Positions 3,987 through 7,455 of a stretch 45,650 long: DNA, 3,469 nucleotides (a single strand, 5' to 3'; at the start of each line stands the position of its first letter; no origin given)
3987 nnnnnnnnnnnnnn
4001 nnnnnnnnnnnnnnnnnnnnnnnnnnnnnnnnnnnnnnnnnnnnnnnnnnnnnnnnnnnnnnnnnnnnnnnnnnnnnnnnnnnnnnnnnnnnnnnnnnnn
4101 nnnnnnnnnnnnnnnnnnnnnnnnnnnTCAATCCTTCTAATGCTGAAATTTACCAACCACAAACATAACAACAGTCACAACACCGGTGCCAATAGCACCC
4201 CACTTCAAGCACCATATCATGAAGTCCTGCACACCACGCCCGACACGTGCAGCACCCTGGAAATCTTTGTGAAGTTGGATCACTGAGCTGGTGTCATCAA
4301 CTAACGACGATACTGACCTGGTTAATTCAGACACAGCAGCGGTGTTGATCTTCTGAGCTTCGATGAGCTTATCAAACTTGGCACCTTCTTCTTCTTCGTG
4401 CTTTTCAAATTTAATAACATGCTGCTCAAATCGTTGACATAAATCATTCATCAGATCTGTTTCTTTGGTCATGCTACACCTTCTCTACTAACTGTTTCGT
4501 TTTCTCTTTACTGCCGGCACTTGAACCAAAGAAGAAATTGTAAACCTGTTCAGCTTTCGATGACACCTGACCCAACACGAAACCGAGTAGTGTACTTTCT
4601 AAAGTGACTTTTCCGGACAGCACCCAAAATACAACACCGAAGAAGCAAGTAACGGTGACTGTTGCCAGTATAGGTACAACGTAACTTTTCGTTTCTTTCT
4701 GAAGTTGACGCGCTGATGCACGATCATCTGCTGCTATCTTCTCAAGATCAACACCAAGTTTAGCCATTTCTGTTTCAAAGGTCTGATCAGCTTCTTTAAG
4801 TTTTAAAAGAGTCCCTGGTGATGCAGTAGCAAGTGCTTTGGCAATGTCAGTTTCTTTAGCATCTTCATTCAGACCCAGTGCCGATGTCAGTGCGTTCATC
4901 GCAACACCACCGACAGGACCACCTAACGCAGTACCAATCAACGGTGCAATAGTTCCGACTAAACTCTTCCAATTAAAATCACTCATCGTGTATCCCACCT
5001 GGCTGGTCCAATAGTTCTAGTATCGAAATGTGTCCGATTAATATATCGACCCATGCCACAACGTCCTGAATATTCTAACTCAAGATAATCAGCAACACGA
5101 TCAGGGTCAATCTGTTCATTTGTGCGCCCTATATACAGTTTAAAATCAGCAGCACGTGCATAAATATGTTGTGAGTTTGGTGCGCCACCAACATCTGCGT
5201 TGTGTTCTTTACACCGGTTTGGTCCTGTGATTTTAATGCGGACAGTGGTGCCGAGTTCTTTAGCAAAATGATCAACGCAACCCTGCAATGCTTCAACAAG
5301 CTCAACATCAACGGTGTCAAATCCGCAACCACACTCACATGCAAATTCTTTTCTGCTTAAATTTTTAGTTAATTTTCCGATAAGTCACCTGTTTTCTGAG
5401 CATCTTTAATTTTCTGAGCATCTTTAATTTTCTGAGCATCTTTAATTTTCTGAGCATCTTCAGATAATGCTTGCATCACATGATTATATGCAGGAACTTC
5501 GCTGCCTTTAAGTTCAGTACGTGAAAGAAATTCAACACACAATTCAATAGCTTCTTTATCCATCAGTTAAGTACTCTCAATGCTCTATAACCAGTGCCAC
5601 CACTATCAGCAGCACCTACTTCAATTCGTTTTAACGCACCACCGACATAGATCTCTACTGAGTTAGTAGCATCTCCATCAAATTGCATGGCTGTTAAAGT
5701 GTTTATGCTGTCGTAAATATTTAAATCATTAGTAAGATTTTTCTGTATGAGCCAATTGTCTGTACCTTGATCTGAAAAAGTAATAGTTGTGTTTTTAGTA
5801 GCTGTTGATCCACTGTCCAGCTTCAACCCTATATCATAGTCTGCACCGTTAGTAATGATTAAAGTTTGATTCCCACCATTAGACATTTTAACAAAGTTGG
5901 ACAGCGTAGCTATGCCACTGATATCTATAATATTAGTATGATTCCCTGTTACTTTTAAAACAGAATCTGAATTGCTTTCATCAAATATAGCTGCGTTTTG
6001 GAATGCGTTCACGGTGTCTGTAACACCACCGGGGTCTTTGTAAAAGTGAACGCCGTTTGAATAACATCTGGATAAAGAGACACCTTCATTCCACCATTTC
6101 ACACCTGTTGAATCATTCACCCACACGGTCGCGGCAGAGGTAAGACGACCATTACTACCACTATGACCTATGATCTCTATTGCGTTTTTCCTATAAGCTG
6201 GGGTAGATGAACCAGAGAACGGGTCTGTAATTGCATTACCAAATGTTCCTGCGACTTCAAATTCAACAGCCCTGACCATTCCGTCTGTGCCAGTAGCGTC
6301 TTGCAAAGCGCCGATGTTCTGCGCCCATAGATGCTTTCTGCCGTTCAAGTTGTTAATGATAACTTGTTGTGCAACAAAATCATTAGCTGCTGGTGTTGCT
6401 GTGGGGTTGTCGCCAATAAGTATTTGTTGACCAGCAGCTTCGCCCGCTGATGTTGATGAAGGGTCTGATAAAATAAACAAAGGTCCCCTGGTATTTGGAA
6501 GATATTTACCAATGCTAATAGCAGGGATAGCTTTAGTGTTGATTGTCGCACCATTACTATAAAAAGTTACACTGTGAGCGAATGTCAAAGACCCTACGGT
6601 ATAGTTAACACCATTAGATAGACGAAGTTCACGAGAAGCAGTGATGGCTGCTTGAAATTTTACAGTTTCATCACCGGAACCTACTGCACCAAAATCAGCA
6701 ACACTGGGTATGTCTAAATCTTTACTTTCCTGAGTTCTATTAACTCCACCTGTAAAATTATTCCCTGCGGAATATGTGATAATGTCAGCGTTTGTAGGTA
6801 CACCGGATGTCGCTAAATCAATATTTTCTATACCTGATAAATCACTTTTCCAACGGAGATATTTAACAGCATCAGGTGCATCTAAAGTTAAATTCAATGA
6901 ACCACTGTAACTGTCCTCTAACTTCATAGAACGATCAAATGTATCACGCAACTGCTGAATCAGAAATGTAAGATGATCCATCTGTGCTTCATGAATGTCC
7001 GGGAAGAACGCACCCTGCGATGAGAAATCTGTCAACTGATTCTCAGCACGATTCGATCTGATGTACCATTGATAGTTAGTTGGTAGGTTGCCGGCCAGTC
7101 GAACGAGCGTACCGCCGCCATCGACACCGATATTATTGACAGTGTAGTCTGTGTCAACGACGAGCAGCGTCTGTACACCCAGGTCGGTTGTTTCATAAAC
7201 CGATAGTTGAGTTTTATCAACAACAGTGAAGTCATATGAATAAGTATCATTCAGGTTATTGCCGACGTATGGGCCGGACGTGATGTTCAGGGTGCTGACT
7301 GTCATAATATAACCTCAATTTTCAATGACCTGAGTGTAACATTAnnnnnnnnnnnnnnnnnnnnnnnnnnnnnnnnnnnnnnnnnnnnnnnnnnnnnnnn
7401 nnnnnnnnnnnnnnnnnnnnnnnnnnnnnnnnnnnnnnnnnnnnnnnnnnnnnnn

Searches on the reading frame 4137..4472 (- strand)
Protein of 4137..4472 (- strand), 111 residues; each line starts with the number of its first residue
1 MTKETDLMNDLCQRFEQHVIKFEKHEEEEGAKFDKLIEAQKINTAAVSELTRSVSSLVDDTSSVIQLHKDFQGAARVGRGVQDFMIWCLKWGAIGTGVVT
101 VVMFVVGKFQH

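Call 26: search_protein_families(library=pfam, proteins=[window:4137-4472:-], max_evalue=0.1)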
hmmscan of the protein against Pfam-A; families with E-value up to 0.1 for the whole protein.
window:4137-4472:- (111 aa): 1 family
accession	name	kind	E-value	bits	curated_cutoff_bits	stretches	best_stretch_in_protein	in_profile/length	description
PF21496.2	MIC5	-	0.025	15.1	27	1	26-69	9-52/74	Microneme protein MIC5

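Call 27: search_protein_families(library=phrogs, proteins=[window:4137-4472:-], max_evalue=0.01)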
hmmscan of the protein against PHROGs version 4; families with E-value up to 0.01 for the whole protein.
window:4137-4472:- (111 aa): 0 families

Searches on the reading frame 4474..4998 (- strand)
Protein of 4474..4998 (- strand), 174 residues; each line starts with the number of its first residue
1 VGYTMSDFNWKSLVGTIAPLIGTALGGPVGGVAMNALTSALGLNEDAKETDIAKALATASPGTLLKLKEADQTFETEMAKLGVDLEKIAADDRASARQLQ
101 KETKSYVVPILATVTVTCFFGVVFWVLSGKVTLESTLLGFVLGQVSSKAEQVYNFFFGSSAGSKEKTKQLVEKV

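Call 26: search_protein_families(library=pfam, proteins=[window:4474-4998:-], max_evalue=0.1)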
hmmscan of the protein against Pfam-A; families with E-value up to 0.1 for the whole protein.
window:4474-4998:- (174 aa): 1 family
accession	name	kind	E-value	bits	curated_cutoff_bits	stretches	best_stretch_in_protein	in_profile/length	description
PF10123.14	Mu-like_Pro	-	0.077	12.9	25.2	1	34-97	155-228/330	Mu-like prophage I protein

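Call 27: search_protein_families(library=phrogs, proteins=[window:4474-4998:-], max_evalue=0.01)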
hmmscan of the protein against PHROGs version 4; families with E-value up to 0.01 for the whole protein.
window:4474-4998:- (174 aa): 2 families
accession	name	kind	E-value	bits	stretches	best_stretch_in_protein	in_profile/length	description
phrog_1544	-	unknown function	2.9e-25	90.1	1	10-168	6-190/200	-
phrog_9990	-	unknown function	0.0029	18.5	1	124-169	26-69/72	-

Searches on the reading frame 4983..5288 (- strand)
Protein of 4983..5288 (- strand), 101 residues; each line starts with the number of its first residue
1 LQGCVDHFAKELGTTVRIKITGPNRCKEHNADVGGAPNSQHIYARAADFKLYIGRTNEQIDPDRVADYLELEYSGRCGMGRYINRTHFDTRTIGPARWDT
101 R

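Call 26: search_protein_families(library=pfam, proteins=[window:4983-5288:-], max_evalue=0.1)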
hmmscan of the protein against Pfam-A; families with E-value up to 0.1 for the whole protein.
window:4983-5288:- (101 aa): 1 family
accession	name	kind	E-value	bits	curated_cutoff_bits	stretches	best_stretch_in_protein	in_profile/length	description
PF08291.16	Peptidase_M15_3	-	1.3e-11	45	23.2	1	9-89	36-108/108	Peptidase M15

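Call 27: search_protein_families(library=phrogs, proteins=[window:4983-5288:-], max_evalue=0.01)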
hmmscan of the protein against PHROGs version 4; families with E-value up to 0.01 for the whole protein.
window:4983-5288:- (101 aa): 2 families
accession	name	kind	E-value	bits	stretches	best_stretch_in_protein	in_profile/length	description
phrog_894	-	lysis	1.6e-13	51.4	1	16-100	87-175/389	endolysin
phrog_17373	-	other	0.00019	22.2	1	24-97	62-126/224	peptidase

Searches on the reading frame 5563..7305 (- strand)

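Call 26: search_protein_families(library=pfam, proteins=[window:5563-7305:-], max_evalue=0.1)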
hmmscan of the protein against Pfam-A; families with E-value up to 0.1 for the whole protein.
window:5563-7305:- (580 aa): 0 families

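Call 27: search_protein_families(library=phrogs, proteins=[window:5563-7305:-], max_evalue=0.01)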
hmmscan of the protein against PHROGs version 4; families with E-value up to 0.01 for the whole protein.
window:5563-7305:- (580 aa): 12 families
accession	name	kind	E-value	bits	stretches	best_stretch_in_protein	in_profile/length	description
phrog_13893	-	tail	2.8e-22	79.8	1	1-240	1-242/648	tail protein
phrog_1640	-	tail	1.6e-17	64.9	1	1-126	1-124/765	tail protein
phrog_38237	-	unknown function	3.9e-15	56.2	1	1-128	1-126/697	-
phrog_32960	-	unknown function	9.5e-15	54.9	1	1-128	1-126/762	-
phrog_36601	-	tail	1.6e-14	54.1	1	1-123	15-135/1084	tail fiber protein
phrog_8649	-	unknown function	2.3e-14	53.9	1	1-127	1-125/743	-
phrog_1171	-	tail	2.6e-13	50.3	1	1-249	1-242/954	tail spike protein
phrog_5662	-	tail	2.6e-13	50.2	1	1-128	1-126/729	tail fiber protein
phrog_17220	-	unknown function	4.4e-13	49.4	1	1-121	1-119/868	-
phrog_5510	-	tail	4.6e-13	49.4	1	1-123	1-121/789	tail fiber protein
phrog_6518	-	tail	1e-11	44.7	1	13-123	9-115/793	tail fiber protein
phrog_28871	-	unknown function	4.4e-10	39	1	13-118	12-109/946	-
